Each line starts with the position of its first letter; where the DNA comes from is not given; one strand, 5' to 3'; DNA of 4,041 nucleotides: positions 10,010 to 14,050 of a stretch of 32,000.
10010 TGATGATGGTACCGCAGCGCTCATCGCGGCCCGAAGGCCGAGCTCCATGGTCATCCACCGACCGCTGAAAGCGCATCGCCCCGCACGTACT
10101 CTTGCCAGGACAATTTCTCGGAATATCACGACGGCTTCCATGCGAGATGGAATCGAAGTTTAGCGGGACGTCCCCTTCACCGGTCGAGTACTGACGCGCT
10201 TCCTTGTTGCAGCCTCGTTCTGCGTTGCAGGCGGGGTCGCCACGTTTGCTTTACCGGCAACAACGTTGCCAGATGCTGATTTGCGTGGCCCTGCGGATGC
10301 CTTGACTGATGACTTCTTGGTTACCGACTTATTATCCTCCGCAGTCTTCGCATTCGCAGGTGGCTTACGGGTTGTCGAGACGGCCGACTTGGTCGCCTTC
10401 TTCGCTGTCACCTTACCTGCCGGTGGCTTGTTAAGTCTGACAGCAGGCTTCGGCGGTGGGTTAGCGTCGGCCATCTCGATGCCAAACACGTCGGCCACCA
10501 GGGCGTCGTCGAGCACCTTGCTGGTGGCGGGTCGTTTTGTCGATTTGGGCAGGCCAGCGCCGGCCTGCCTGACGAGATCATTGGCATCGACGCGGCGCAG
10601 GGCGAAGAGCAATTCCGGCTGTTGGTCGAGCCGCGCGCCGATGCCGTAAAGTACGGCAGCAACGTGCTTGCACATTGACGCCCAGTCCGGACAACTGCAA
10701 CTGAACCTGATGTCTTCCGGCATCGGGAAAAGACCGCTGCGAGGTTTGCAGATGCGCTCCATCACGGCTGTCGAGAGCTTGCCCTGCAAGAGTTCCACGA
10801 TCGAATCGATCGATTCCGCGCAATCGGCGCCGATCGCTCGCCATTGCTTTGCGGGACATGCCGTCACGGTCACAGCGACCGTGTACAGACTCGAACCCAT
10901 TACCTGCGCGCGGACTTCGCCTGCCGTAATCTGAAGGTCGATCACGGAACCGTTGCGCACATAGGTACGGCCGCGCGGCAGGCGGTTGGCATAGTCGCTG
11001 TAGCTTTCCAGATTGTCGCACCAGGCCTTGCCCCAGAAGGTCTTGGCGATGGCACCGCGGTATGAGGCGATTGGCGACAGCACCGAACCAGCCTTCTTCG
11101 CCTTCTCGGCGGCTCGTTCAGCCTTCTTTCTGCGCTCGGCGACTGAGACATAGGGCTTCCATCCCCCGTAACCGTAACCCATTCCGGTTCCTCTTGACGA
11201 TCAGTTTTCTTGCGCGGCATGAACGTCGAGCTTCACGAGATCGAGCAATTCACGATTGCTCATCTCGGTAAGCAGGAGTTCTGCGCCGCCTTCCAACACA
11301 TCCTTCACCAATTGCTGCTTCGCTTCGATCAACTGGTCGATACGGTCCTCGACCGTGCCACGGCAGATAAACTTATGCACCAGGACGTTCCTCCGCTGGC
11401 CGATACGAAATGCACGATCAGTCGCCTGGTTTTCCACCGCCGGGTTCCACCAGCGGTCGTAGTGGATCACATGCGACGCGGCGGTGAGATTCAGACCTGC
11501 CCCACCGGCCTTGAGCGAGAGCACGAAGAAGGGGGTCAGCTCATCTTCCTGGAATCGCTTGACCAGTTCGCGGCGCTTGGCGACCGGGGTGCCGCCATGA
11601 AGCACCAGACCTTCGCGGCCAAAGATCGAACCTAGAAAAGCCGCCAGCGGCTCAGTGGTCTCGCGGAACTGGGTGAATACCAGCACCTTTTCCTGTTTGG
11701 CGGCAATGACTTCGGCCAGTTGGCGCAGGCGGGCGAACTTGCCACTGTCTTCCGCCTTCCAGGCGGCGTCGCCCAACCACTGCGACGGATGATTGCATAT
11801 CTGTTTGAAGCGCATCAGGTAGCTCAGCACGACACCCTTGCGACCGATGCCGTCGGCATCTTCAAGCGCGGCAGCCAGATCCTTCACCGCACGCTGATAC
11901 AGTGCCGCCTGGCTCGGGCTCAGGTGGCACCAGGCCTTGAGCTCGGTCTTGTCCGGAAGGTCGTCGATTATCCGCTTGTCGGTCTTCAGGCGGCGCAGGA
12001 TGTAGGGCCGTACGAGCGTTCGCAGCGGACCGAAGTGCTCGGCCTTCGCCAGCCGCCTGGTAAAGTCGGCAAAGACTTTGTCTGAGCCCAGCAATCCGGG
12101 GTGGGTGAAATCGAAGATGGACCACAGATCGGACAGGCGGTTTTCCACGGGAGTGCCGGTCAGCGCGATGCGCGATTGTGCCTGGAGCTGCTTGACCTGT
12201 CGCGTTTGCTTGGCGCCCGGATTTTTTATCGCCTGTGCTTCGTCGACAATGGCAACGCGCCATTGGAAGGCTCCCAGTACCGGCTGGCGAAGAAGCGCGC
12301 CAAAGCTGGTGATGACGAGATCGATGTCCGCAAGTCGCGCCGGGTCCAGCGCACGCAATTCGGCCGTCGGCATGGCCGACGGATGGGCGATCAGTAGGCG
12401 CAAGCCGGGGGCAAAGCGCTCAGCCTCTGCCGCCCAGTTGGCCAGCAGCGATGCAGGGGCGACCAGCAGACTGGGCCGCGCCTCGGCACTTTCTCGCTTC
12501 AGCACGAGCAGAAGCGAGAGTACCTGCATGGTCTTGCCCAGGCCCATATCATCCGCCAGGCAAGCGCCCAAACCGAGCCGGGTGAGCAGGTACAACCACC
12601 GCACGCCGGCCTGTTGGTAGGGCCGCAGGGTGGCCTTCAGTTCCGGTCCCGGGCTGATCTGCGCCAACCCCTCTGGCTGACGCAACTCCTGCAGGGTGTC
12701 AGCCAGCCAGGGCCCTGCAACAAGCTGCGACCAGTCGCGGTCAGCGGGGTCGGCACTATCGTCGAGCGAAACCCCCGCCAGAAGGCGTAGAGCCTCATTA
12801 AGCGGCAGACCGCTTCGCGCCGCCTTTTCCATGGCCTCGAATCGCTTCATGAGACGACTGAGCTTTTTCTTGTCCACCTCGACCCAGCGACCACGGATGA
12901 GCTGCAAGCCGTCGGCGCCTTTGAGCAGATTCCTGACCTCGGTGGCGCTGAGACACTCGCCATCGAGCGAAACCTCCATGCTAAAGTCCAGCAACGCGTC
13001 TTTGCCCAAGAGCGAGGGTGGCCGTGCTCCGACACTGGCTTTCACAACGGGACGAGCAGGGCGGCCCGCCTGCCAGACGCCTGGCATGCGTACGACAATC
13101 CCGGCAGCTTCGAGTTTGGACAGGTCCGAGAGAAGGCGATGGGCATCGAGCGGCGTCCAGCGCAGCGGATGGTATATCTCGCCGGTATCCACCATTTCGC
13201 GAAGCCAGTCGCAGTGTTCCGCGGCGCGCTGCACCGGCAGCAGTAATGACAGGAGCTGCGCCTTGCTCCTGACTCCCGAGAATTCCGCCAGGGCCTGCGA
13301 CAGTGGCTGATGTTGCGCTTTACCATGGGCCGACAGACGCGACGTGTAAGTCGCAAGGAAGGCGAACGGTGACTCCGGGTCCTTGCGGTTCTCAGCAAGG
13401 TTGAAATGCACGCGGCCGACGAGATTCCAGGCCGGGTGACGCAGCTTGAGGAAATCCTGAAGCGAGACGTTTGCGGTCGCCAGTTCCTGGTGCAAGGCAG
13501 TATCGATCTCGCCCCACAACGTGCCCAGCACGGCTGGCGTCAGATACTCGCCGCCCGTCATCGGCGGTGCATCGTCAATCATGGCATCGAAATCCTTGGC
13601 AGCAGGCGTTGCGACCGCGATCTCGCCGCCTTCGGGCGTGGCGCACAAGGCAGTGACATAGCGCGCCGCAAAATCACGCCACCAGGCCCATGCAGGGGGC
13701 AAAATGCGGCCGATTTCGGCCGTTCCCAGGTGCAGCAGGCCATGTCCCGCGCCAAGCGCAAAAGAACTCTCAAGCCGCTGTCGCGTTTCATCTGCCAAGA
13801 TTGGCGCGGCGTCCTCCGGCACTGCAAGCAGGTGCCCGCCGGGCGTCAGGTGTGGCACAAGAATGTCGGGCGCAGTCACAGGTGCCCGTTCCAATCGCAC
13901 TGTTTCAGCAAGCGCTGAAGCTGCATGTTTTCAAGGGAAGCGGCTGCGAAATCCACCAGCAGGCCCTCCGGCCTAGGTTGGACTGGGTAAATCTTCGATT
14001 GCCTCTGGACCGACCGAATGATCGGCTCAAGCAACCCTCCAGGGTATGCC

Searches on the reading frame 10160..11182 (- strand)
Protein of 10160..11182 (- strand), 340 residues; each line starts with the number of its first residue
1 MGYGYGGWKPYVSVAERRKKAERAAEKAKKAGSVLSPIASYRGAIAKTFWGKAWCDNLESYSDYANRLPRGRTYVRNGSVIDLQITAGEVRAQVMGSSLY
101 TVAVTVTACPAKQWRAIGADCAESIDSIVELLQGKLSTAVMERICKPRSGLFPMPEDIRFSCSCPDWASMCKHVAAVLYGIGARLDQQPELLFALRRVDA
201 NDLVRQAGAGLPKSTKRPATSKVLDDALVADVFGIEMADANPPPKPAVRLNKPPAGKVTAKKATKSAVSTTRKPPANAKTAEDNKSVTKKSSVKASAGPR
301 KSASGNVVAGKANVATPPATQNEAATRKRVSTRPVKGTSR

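Call 11: search_protein_families(library=pfam, proteins=[window:10160-11182:-], max_evalue=0.01)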
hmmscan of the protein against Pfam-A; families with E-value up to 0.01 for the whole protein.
window:10160-11182:- (340 aa): 1 family
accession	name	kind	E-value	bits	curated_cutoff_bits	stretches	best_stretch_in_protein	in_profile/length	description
PF04434.22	SWIM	-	0.0011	18.9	19.6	1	161-179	14-35/38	SWIM zinc finger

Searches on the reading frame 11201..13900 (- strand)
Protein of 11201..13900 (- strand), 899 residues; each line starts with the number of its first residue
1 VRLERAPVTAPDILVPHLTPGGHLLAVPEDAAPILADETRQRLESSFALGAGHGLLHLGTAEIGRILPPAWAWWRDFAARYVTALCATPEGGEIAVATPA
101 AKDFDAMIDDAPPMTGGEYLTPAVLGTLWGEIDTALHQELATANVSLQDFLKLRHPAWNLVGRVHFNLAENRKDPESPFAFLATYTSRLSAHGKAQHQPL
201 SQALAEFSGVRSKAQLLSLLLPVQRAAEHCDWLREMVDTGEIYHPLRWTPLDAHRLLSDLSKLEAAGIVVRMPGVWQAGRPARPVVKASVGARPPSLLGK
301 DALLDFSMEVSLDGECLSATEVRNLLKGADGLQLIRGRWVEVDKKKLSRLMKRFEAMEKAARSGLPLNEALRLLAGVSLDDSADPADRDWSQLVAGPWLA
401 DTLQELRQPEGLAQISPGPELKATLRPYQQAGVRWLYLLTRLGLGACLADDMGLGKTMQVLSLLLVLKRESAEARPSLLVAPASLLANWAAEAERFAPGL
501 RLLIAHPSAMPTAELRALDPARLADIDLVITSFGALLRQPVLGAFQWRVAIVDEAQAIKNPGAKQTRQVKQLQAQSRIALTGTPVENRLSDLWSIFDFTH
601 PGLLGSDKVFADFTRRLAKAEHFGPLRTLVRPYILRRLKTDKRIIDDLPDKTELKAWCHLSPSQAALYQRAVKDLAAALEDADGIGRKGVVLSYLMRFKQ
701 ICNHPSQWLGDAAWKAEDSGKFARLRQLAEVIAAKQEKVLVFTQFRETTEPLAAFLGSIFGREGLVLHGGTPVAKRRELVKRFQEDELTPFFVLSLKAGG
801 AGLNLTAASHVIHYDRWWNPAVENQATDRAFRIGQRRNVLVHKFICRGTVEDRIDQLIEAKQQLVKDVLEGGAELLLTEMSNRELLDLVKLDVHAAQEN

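Call 11: search_protein_families(library=pfam, proteins=[window:11201-13900:-], max_evalue=0.01)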
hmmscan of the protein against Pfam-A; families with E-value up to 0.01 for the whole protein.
window:11201-13900:- (899 aa): 4 families
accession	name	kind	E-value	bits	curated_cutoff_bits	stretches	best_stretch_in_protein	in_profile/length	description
PF00176.29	SNF2-rel_dom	-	7.1e-62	209.6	24.9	1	428-706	1-289/290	SNF2-related domain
PF12419.13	DUF3670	-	7.3e-30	103.9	27.6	1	243-373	3-134/136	SNF2 Helicase protein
PF00271.37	Helicase_C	-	1.7e-20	73.7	23.5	1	724-834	5-110/110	Helicase conserved C-terminal domain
PF04851.21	ResIII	-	0.00074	19.9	22.5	1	424-585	3-163/164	Type III restriction enzyme, res subunit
